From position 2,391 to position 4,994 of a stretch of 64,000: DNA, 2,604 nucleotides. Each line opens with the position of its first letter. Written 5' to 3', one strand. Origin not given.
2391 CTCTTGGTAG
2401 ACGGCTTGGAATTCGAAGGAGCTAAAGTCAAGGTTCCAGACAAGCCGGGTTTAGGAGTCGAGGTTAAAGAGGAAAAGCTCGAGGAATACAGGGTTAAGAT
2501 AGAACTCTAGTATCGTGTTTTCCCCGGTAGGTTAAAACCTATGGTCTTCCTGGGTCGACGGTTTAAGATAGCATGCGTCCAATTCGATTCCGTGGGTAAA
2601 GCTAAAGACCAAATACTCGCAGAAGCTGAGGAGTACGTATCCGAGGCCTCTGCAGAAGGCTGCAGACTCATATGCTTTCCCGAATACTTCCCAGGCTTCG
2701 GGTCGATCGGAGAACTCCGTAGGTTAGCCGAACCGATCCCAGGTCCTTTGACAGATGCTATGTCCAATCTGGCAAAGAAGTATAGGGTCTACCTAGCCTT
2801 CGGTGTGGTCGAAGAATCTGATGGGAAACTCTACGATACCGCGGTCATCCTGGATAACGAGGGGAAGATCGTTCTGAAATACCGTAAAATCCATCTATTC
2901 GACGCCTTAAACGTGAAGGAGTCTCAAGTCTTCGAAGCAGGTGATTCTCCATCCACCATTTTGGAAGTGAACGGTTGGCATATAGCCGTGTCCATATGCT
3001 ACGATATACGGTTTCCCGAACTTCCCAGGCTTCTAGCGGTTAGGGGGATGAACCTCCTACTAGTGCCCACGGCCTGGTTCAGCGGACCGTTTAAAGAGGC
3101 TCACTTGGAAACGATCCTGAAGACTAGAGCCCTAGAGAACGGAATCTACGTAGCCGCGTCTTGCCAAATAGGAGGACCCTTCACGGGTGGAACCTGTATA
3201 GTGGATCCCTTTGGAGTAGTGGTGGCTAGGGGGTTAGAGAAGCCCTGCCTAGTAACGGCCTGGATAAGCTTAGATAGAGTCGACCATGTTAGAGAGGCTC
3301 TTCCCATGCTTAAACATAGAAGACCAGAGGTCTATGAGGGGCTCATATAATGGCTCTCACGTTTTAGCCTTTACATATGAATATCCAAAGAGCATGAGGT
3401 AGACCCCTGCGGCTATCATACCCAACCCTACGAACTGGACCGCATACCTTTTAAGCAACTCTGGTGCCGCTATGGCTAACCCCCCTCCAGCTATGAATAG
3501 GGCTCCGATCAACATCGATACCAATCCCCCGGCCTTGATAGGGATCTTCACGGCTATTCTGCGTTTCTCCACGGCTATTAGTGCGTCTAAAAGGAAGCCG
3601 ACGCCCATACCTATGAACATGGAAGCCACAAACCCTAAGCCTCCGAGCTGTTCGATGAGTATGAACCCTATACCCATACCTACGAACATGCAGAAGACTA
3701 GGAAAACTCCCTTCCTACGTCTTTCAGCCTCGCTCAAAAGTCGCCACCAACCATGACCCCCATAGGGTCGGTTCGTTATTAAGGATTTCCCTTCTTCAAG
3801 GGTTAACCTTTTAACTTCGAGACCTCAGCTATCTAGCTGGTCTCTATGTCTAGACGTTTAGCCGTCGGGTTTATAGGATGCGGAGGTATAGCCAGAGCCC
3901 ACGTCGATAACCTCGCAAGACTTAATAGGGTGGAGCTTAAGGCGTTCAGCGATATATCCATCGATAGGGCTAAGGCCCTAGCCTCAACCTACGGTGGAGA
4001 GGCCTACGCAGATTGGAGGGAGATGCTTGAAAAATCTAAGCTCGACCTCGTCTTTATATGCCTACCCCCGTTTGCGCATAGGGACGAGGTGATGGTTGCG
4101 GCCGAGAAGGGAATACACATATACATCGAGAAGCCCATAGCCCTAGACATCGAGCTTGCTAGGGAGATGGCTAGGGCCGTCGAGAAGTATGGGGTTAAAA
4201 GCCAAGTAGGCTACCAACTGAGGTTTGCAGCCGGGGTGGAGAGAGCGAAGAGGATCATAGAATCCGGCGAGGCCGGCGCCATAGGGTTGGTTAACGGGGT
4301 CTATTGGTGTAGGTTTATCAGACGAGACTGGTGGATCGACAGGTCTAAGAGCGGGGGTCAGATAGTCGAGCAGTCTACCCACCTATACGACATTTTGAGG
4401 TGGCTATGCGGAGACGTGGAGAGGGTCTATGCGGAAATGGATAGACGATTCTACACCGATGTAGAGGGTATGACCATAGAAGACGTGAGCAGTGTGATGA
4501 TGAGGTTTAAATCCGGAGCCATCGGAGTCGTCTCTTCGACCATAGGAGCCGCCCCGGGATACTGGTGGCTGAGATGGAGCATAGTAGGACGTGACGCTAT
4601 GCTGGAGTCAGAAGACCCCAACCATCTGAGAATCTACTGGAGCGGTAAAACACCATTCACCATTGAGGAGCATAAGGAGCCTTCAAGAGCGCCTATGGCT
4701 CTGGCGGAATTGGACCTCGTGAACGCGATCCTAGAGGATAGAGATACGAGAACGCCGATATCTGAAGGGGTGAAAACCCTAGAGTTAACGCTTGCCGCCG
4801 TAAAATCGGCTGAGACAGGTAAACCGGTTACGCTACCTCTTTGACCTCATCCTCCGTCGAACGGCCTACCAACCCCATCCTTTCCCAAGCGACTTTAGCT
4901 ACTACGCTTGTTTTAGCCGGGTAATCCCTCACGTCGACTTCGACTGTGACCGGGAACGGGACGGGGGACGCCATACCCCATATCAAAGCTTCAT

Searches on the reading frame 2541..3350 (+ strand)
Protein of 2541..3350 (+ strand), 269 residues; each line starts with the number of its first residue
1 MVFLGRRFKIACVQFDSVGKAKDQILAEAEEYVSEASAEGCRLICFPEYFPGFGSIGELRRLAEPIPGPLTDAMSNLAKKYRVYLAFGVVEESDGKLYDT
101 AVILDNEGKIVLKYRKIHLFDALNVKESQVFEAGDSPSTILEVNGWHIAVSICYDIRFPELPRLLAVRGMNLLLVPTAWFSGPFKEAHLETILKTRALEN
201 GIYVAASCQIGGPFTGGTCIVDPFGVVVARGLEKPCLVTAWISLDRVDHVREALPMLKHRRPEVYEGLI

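Call 30: search_protein_families(library=pfam, proteins=[window:2541-3350:+], max_evalue=0.001)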
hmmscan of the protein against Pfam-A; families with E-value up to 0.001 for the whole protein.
window:2541-3350:+ (269 aa): 1 family
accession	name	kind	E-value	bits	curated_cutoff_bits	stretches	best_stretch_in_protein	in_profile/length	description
PF00795.27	CN_hydrolase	-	3.4e-55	187.6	23.2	1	9-251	1-255/256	Carbon-nitrogen hydrolase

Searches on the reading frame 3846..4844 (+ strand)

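Call 30: search_protein_families(library=pfam, proteins=[window:3846-4844:+], max_evalue=0.001)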
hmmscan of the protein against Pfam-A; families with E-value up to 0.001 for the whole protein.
window:3846-4844:+ (332 aa): 5 families
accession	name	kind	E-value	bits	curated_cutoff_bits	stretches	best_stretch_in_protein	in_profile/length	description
PF01408.29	GFO_IDH_MocA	-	3.1e-26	92.8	24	1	6-123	2-120/120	Oxidoreductase family, NAD-binding Rossmann fold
PF22725.1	GFO_IDH_MocA_C3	-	5.4e-23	81.8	27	1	132-253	2-123/124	GFO/IDH/MocA C-terminal domain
PF02894.22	GFO_IDH_MocA_C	-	3.6e-15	56.8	22.9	1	135-330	1-218/218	Oxidoreductase family, C-terminal alpha/beta domain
PF08635.15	ox_reductase_C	-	1.9e-07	31.3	22.5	1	126-192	1-68/142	Putative oxidoreductase C terminal domain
PF03807.23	F420_oxidored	-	0.00016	22.6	21.6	1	7-80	2-74/94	NADP oxidoreductase coenzyme F420-dependent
